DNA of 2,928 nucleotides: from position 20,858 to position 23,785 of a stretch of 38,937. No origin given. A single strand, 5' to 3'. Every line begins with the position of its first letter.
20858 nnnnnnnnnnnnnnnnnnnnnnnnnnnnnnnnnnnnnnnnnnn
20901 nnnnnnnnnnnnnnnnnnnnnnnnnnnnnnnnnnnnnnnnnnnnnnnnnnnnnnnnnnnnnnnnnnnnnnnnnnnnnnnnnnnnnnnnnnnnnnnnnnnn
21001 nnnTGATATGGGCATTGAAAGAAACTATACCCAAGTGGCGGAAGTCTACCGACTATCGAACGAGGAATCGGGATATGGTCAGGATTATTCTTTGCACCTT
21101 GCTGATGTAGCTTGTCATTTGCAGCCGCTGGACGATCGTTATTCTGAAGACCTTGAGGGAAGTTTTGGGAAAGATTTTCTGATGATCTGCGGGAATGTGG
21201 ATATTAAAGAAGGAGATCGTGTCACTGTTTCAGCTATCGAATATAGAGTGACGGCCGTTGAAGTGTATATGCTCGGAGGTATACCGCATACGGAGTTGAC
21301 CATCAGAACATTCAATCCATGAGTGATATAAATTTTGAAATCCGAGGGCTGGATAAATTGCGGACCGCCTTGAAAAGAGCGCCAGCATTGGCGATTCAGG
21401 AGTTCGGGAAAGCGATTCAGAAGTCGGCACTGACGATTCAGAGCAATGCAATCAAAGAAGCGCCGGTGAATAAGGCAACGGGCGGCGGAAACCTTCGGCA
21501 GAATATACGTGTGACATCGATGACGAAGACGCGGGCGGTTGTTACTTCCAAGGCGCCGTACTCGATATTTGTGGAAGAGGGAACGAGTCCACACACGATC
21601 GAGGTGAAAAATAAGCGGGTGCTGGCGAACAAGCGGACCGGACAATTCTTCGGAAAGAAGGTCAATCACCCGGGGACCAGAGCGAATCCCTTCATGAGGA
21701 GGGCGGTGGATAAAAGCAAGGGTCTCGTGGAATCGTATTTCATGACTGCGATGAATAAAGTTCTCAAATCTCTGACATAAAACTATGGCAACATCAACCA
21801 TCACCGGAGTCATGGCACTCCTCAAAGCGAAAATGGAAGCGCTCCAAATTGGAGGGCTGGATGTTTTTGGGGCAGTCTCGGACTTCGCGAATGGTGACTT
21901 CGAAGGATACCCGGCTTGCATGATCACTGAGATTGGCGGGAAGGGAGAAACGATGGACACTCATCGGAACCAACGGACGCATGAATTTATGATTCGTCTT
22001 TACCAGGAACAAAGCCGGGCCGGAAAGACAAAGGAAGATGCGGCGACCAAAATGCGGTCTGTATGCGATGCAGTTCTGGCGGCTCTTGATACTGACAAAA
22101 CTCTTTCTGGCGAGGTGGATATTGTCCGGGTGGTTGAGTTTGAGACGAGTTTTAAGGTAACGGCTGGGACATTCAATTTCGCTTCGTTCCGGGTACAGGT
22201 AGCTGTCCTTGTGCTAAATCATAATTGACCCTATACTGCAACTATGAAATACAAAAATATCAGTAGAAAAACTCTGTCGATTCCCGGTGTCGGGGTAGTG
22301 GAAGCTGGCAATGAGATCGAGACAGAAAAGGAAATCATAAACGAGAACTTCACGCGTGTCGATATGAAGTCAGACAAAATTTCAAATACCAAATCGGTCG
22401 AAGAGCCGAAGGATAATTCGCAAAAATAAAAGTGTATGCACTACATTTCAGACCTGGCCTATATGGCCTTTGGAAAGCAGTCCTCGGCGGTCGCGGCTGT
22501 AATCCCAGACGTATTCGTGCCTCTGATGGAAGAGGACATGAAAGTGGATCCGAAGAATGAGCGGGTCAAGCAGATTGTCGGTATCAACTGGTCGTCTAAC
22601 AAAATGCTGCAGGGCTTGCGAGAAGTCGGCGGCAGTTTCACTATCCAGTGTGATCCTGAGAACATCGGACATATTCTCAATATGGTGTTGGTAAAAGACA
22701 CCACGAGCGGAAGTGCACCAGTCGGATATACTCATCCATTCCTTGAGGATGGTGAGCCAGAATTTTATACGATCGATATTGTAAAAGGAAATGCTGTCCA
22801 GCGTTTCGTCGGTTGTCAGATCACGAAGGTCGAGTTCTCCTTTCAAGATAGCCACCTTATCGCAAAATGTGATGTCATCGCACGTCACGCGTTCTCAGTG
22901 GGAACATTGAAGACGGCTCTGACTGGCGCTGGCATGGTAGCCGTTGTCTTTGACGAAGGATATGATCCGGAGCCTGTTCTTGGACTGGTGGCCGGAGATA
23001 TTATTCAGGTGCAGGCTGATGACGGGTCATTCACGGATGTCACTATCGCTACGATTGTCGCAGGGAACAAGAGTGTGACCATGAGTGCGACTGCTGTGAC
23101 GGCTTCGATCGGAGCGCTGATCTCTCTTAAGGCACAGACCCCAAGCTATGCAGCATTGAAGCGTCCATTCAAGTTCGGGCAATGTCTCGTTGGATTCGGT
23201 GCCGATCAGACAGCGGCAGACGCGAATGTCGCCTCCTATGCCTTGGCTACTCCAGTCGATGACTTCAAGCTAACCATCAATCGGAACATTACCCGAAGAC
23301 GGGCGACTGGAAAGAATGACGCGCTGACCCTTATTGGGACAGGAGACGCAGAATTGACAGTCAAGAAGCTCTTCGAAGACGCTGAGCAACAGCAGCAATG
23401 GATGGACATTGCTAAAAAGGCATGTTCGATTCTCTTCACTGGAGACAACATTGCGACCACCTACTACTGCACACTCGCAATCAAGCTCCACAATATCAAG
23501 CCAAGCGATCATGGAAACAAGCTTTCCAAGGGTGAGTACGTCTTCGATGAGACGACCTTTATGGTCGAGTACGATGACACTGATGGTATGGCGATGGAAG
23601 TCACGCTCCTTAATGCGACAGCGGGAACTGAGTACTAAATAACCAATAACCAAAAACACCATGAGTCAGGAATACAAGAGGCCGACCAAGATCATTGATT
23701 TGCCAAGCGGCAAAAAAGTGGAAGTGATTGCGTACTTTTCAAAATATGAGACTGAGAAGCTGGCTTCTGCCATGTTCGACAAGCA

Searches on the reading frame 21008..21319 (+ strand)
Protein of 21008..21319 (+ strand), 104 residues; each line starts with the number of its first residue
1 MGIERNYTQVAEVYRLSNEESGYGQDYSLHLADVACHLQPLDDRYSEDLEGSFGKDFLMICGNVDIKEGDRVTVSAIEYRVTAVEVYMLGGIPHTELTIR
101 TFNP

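Call 5: search_protein_families(library=pfam, proteins=[window:21008-21319:+], max_evalue=0.01)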
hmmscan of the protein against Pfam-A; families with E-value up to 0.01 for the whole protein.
window:21008-21319:+ (104 aa): 0 families

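Call 6: search_protein_families(library=phrogs, proteins=[window:21008-21319:+], max_evalue=0.01)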
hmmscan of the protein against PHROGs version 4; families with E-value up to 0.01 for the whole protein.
window:21008-21319:+ (104 aa): 2 families
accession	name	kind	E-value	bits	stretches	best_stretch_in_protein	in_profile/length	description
phrog_615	-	connector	0.00034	21.7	1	3-82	9-98/117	head-tail adaptor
phrog_939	-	head and packaging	0.002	19.2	1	12-96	18-113/126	head protein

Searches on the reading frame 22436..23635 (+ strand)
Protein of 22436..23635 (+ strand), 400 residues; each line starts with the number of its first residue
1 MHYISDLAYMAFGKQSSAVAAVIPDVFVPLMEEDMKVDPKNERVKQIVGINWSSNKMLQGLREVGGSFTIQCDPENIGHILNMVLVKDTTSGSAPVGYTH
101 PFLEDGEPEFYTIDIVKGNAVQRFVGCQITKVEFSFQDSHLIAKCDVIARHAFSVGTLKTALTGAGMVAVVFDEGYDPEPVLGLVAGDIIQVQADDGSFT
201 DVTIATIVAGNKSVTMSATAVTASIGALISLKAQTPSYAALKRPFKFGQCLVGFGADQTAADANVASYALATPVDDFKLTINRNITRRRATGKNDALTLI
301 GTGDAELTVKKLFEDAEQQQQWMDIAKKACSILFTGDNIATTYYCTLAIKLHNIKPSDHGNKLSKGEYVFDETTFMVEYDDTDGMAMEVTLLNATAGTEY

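Call 25: search_protein_families(library=pfam, proteins=[window:22436-23635:+], max_evalue=0.01)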
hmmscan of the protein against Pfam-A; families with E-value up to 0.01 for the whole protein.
window:22436-23635:+ (400 aa): 1 family
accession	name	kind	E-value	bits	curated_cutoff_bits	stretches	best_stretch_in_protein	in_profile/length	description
PF18906.5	Phage_tube_2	-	1.3e-14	54.9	27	1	55-358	40-247/266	Phage tail tube protein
